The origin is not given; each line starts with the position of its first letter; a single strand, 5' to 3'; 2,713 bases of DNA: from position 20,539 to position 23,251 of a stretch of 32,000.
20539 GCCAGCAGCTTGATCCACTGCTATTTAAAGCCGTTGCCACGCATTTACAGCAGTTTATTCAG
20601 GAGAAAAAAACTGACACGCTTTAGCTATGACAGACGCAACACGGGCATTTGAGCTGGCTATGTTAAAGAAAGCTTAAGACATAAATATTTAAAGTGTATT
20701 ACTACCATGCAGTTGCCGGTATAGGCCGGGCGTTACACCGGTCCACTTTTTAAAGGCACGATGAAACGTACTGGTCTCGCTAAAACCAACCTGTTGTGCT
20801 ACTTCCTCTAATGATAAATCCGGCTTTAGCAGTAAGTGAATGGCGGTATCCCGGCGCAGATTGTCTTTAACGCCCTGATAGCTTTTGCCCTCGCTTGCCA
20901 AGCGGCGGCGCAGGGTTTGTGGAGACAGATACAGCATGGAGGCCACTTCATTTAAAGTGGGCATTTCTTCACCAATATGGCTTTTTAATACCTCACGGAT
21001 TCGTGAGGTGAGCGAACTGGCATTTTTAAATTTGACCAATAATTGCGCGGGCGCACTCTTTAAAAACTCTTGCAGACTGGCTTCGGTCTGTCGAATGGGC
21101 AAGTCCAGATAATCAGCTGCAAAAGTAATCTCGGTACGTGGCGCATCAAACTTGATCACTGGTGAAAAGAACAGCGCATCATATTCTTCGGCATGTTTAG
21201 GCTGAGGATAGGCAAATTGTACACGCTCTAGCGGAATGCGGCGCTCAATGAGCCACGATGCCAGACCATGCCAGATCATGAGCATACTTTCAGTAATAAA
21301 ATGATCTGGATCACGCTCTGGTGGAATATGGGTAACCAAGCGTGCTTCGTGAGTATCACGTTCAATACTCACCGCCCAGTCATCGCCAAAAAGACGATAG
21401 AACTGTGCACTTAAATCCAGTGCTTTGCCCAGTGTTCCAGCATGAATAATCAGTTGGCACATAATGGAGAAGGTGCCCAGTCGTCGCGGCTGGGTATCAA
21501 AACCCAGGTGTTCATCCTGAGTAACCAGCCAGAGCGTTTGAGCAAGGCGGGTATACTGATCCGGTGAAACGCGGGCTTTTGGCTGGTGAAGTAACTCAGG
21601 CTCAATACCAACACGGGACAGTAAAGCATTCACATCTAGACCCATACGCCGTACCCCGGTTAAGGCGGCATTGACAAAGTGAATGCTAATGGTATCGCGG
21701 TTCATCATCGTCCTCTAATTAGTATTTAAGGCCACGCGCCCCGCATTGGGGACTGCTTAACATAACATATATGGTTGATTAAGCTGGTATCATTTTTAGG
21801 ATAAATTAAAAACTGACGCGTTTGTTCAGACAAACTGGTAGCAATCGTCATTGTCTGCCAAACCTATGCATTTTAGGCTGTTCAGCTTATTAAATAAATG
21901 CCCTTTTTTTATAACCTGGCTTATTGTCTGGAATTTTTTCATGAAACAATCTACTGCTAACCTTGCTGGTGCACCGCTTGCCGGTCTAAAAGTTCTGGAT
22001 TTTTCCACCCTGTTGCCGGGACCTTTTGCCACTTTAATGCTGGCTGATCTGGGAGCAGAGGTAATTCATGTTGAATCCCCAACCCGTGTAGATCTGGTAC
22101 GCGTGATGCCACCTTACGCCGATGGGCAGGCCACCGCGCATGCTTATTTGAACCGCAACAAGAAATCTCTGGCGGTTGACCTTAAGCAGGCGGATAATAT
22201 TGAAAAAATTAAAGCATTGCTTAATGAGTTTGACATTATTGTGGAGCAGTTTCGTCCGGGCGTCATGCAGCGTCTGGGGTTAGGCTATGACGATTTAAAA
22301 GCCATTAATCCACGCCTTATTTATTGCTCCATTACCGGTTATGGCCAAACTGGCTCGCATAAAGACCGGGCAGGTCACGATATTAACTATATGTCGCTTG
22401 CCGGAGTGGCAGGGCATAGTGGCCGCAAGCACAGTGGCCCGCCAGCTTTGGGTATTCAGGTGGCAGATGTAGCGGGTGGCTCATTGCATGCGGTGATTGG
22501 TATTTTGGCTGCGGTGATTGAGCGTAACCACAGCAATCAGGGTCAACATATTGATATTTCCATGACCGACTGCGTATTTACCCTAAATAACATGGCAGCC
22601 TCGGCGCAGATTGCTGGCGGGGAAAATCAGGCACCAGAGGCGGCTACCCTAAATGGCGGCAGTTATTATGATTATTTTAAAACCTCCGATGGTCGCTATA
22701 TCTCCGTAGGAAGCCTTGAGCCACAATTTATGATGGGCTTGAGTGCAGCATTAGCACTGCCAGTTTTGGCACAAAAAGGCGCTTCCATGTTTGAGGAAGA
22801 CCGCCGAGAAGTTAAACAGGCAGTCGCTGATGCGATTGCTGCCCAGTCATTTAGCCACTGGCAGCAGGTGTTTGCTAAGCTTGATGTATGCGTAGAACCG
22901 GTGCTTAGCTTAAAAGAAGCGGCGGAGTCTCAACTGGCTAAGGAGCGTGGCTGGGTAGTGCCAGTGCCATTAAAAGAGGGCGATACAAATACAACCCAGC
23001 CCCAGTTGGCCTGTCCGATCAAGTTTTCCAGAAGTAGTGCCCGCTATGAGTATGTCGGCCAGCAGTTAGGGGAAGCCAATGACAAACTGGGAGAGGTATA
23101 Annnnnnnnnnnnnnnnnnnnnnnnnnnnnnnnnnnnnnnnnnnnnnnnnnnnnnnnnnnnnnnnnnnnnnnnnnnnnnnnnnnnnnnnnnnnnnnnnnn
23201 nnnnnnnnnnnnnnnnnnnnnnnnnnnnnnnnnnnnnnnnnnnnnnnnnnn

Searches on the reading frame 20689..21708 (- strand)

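Call 9: search_protein_families(library=pfam, proteins=[window:20689-21708:-])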
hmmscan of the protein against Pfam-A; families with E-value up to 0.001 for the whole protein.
window:20689-21708:- (339 aa): 3 families
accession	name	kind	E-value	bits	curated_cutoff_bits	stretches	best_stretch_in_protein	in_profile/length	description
PF12625.12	Arabinose_bd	-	1.4e-51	175.7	27.6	1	23-205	1-185/185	Arabinose-binding domain of AraC transcription regulator, N-term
PF12833.13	HTH_18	-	1.5e-19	70.4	33.6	1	256-332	2-79/80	Helix-turn-helix domain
PF00165.29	HTH_AraC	-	4.4e-14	52.6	26.6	1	296-332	7-42/42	Bacterial regulatory helix-turn-helix proteins, AraC family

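Call 10: search_protein_families(library=ncbifam, proteins=[window:20689-21708:-])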
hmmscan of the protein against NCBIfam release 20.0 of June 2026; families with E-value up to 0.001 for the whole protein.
window:20689-21708:- (339 aa): 21 families
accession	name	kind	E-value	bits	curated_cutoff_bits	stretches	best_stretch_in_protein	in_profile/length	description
NF050186.1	TransRegGliRPseudo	equivalog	3.4e-55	187.8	570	1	8-333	8-336/338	AraC family transcriptional regulator GliR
NF049968.1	QhpR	equivalog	3e-47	161.2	250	1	76-331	30-284/284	AraC-like transcriptional regulator QhpR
NF053784.1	TranRegCyprAlk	equivalog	6.8e-26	91.4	500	1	26-332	27-335/336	transcriptional regulator CypR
NF047788.1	TransRegPocR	equivalog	7.5e-11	41.8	500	1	235-335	189-292/296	transcriptional regulator PocR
TIGR04094.1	adjacent_YSIRK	equivalog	3.2e-10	39.5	200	1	226-331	279-383/383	YSIRK-targeted surface antigen transcriptional regulator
NF011732.0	PRK15185.1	equivalog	3.7e-10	39.6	354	1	215-329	189-302/309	transcriptional regulator HilD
NF007432.1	PRK09978.1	equivalog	3.8e-10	39.4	500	1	232-332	142-241/274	DNA-binding transcriptional regulator GadX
NF007860.0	PRK10572.1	equivalog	1.3e-09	37.4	208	1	234-333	182-284/292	arabinose operon transcriptional regulator AraC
NF006902.0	PRK09393.1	equivalog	5.7e-09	35.6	425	1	231-334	219-322/327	transcriptional regulator FtrA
NF011733.0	PRK15186.1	equivalog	5.9e-09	35.7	403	1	212-330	161-278/291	AraC family transcriptional regulator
NF047455.1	TF_Staph_AryK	equivalog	3.2e-08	32.3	850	1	233-334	158-259/759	transcriptional regulator AryK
NF007243.0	PRK09685.1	equivalog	2.1e-07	30.7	199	1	232-332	198-300/303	transcriptional regulator FeaR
NF049932.1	TranspRegBtr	equivalog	6.5e-07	28.2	900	1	211-331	143-263/531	bacillibactin transport transcriptional regulator Btr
NF010028.0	PRK13503.1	equivalog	1.1e-05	24.9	288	1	232-332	171-271/278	HTH-type transcriptional activator RhaS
NF011618.0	PRK15044.1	equivalog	3.4e-05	23.3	423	1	252-328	211-287/295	invasion transcriptional regulator HilC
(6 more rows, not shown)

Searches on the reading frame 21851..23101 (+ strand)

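Call 9: search_protein_families(library=pfam, proteins=[window:21851-23101:+])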
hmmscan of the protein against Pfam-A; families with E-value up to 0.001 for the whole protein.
window:21851-23101:+ (416 aa): 1 family
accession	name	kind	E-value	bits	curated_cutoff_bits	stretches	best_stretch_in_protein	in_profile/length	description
PF02515.22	CoA_transf_3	-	6.5e-95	318.8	23.3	1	43-401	1-357/366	CoA-transferase family III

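Call 10: search_protein_families(library=ncbifam, proteins=[window:21851-23101:+])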
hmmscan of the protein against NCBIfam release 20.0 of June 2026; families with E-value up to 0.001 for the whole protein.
window:21851-23101:+ (416 aa): 7 families
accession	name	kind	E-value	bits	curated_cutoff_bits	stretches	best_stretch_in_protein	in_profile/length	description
NF052585.1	SucGlutTfsCaiB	equivalog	1.6e-55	188.3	750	1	40-412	5-383/394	succinate--glutarate CoA-transferase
NF008511.0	PRK11430.1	equivalog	4.4e-55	187.3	522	1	35-363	2-332/381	CoA:oxalate CoA-transferase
NF041294.1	Scnl_mescCoAtase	equivalog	1.2e-52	179.4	700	1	43-406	4-372/381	succinyl-CoA:mesaconate CoA-transferase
NF003809.0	PRK05398.1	subfamily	1.3e-51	175.5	442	2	41-247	3-209/416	formyl-CoA transferase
TIGR03253.1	oxalate_frc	equivalog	3.3e-46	157.8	504.2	1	41-247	2-208/416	formyl-CoA transferase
NF002914.1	PRK03525.1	equivalog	5.4e-21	75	413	1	42-369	9-336/400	L-carnitine CoA-transferase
TIGR04253.1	mesacon_CoA_iso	equivalog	8.9e-13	48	725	1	43-299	3-256/403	2-methylfumaryl-CoA isomerase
